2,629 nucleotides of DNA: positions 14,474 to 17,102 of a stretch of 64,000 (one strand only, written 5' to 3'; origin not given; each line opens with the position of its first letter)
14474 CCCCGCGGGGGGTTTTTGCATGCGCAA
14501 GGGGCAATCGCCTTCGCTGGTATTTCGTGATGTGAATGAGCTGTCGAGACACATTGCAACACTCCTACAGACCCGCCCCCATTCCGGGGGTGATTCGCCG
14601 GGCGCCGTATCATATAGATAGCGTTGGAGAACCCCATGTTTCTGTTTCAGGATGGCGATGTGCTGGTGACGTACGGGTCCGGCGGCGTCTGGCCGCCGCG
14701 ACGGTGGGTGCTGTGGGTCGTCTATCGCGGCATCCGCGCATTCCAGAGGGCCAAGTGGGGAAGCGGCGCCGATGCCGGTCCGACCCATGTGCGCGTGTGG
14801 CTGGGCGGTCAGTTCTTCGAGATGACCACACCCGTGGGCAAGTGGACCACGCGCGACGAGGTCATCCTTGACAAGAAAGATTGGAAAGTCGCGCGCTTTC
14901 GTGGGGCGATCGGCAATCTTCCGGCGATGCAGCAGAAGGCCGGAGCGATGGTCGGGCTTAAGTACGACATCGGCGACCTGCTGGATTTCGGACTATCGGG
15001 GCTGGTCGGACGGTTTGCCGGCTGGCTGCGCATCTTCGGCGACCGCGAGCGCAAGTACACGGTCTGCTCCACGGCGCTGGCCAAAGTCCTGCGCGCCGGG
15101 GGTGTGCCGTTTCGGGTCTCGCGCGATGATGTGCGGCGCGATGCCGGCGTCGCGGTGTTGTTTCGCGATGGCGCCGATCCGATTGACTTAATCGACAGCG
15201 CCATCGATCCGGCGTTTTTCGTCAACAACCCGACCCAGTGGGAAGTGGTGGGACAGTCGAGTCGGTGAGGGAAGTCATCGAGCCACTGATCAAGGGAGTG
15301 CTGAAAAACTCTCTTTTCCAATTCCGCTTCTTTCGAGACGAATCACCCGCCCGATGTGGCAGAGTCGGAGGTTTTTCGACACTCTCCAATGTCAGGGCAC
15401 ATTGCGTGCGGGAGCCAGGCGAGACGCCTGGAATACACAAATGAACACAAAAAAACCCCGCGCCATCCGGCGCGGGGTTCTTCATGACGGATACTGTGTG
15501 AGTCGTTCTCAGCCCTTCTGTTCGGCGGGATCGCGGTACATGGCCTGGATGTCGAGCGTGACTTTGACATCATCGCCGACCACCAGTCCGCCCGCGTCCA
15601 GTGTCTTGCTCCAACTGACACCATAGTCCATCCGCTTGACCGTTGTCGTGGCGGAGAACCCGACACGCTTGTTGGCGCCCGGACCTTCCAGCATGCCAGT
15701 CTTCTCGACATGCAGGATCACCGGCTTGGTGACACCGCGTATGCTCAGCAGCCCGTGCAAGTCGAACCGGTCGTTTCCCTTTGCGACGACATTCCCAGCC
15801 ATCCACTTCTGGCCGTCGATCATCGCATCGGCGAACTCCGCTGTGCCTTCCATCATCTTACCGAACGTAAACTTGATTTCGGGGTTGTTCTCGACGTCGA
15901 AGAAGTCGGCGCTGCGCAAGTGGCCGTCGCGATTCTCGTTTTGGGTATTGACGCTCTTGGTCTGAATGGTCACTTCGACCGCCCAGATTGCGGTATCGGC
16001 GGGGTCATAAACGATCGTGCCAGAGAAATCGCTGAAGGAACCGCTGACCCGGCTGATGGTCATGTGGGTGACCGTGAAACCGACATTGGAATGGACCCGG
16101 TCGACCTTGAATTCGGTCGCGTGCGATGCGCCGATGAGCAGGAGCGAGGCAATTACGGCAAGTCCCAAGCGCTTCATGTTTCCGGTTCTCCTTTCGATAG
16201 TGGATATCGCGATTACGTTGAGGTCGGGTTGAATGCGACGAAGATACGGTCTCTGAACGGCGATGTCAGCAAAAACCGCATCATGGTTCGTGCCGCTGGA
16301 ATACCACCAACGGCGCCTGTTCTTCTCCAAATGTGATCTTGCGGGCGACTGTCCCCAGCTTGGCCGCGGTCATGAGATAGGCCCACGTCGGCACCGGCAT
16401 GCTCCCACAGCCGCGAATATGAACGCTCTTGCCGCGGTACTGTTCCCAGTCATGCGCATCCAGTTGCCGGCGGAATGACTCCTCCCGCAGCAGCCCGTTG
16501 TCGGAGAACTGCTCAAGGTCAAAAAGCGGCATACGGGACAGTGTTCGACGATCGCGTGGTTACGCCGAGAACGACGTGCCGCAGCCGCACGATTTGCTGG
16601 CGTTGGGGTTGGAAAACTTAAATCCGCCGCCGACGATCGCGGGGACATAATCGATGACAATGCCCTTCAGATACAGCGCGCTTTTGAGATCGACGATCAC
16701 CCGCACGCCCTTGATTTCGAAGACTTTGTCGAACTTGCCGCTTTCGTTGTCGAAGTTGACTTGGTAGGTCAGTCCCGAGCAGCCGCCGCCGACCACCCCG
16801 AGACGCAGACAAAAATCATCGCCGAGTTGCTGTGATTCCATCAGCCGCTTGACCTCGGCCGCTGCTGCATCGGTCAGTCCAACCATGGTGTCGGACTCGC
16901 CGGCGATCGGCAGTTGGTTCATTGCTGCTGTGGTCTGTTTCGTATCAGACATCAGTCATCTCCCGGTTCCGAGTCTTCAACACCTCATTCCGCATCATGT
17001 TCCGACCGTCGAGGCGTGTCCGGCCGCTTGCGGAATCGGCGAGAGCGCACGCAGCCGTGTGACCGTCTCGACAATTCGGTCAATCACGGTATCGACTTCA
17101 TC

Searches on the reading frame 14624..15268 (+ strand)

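Call 6: search_protein_families(library=pfam, proteins=[window:14624-15268:+], max_evalue=0.001)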
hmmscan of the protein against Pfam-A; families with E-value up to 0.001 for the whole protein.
window:14624-15268:+ (214 aa): 0 families

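Call 44: search_protein_families(library=ncbifam, proteins=[window:14624-15268:+], max_evalue=0.01)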
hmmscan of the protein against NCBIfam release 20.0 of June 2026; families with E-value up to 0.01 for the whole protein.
window:14624-15268:+ (214 aa): 1 family
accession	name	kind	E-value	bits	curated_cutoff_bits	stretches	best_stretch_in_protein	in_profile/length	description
NF010513.0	PRK13922.12-3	equivalog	0.0084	15.5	380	0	8-29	226-247/305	rod shape-determining protein MreC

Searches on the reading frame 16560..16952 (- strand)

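Call 6: search_protein_families(library=pfam, proteins=[window:16560-16952:-], max_evalue=0.001)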
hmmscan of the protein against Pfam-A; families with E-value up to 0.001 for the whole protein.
window:16560-16952:- (130 aa): 1 family
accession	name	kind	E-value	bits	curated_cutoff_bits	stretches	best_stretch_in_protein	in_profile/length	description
PF01521.26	Fe-S_biosyn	-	4e-19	69.3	26.3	1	26-125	5-109/110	Iron-sulphur cluster biosynthesis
